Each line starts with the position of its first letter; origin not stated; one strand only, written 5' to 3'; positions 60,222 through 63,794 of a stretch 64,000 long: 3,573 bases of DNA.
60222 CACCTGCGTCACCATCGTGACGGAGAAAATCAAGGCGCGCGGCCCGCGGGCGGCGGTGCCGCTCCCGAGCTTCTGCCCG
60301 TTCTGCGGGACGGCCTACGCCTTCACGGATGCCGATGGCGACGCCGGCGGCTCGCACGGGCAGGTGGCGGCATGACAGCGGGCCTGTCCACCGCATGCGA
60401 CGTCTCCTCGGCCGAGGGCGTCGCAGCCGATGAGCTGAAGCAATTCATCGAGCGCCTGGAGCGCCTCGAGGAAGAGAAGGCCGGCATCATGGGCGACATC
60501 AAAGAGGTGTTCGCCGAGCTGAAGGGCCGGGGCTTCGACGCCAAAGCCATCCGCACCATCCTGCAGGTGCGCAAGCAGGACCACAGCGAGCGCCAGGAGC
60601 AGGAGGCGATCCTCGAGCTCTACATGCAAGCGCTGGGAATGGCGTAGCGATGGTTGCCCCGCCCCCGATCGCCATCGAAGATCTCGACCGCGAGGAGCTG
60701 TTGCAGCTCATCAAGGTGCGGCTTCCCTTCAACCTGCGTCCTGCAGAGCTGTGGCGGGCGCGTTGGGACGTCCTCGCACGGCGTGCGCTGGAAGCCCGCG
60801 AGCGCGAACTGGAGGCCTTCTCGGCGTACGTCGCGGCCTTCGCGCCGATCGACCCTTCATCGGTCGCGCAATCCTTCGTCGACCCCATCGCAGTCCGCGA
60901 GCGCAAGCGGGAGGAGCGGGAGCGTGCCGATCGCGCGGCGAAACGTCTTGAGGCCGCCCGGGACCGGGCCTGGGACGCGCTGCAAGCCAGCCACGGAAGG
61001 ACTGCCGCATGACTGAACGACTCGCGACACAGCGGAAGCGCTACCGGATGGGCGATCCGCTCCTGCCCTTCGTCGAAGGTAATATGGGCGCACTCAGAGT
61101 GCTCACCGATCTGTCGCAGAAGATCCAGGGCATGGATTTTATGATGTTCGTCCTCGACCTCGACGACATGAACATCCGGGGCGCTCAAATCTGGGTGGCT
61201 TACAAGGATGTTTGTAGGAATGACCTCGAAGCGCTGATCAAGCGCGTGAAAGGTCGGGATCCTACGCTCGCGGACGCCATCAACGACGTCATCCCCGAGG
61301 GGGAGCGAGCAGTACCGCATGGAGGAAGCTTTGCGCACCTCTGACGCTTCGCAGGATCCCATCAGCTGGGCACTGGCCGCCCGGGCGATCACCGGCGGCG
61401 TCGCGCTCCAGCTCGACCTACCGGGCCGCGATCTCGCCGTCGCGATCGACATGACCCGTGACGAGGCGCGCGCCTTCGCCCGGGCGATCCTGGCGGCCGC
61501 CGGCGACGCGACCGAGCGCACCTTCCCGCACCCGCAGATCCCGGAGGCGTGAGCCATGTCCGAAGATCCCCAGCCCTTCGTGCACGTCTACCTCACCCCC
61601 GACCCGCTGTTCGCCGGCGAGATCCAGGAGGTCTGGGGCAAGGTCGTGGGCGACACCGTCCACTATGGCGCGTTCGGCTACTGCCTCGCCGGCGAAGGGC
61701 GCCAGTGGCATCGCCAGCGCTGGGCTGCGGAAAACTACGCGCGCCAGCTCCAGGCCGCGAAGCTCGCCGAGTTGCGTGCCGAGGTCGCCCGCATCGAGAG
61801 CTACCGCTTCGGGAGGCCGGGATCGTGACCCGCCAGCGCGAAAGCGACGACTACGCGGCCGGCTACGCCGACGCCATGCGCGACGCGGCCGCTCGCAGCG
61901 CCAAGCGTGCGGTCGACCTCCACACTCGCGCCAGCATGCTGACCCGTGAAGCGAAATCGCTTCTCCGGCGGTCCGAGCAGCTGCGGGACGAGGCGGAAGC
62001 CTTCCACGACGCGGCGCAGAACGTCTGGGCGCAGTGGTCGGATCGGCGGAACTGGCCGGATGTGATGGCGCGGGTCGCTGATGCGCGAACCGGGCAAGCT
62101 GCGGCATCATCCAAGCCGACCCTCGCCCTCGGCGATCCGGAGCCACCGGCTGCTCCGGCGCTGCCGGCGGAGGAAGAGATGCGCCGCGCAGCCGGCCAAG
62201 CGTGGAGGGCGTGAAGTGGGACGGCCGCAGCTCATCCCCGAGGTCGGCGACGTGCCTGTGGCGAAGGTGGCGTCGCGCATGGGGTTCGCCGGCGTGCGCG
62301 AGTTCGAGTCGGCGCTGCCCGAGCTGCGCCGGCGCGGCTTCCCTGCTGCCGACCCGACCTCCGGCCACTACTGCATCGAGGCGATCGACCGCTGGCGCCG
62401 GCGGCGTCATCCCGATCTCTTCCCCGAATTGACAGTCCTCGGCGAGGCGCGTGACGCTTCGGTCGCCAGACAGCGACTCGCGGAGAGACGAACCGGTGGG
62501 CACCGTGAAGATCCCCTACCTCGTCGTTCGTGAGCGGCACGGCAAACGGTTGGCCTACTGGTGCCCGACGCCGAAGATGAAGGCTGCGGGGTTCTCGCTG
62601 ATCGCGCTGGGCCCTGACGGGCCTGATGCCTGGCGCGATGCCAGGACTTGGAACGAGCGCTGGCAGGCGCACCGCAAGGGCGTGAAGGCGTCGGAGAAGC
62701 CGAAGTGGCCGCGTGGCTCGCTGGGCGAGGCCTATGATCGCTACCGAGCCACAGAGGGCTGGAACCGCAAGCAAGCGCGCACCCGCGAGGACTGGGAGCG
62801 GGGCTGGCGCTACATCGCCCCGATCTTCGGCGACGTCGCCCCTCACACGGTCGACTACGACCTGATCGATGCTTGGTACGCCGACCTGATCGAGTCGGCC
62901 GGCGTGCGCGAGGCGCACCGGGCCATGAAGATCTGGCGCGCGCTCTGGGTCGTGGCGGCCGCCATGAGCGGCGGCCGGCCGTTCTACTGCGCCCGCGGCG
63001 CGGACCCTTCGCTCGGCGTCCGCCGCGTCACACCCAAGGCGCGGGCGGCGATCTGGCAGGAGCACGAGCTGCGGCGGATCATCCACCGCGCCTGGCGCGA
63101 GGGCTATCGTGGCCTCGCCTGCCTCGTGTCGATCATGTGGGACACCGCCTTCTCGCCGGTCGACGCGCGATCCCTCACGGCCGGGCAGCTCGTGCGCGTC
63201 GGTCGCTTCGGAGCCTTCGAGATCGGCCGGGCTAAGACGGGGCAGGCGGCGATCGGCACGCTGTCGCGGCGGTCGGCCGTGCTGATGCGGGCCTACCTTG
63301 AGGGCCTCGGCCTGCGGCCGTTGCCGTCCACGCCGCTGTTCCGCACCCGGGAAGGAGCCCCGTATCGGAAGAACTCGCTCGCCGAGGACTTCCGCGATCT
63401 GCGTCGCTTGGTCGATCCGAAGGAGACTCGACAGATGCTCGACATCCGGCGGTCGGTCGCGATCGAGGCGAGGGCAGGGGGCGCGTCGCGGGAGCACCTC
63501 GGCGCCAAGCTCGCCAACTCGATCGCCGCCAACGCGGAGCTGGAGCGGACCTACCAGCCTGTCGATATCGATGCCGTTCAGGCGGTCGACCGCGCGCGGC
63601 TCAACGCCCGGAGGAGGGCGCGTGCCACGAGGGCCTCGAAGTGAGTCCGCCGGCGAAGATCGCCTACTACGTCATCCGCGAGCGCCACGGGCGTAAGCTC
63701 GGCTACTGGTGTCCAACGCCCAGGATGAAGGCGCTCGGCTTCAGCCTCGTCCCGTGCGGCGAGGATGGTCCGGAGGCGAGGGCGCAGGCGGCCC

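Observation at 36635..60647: Prophage carries a set of alphaproteobacterial cell-cycle and nucleoid regulator mimics (CtrA-DBD, GcrA-CTD, GapR, MucR) plus an m6A-type methyltransferase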

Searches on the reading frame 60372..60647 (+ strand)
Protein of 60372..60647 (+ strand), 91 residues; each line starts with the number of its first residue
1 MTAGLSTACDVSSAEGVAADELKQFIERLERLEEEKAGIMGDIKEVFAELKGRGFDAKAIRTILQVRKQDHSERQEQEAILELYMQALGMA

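Call 3: search_protein_families(library=pfam, proteins=[window:60372-60647:+], max_evalue=0.01)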
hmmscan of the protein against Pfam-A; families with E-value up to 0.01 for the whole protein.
window:60372-60647:+ (91 aa): 2 families
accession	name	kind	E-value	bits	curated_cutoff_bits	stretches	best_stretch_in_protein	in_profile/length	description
PF10073.14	GapR_DNA-bd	-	3.1e-33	113.6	22.6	1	18-89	1-72/72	GapR-like, DNA-binding domain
PF09537.16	DUF2383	-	0.0015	19.1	30.8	1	11-52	39-80/111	Domain of unknown function (DUF2383)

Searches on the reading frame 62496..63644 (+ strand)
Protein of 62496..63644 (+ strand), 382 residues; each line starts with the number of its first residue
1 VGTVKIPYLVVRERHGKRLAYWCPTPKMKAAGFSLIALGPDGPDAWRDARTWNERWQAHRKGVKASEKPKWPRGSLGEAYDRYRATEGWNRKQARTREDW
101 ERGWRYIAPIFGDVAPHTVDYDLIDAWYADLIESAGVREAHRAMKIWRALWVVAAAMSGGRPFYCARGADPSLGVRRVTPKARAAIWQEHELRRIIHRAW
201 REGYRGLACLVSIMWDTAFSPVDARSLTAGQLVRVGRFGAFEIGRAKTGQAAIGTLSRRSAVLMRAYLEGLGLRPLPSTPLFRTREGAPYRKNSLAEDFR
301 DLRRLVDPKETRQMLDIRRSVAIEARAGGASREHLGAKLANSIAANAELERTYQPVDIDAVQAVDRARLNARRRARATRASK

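Call 54: find_encoding_contigs(protein=window:62496-63644:+, flank=10000, max_places=3)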
Protein window:62496-63644:+ (382 aa): 14 contigs read that carry it; 3 places shown.
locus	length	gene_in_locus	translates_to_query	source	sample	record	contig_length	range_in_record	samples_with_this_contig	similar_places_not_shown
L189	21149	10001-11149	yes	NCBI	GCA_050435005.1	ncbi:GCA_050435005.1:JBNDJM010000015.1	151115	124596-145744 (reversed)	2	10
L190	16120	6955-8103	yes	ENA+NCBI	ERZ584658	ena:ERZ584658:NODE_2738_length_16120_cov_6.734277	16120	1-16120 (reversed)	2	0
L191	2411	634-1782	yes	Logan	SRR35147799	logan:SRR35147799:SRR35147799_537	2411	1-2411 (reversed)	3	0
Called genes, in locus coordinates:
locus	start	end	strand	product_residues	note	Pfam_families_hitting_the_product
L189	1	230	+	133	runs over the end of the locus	-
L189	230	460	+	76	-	-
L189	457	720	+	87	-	-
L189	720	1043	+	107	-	-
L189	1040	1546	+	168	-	-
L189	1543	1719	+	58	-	-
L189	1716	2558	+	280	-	-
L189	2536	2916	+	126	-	PF00486:Trans_reg_C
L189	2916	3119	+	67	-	-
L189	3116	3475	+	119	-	-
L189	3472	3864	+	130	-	-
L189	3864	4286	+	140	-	-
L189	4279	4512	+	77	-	-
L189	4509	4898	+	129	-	-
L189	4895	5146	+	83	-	-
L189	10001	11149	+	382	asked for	-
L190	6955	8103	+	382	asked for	-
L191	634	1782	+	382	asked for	-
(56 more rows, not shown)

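Call 64: search_protein_families(library=pfam, proteins=[window:62496-63644:+], max_evalue=0.01)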
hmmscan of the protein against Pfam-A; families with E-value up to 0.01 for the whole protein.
window:62496-63644:+ (382 aa): 0 families
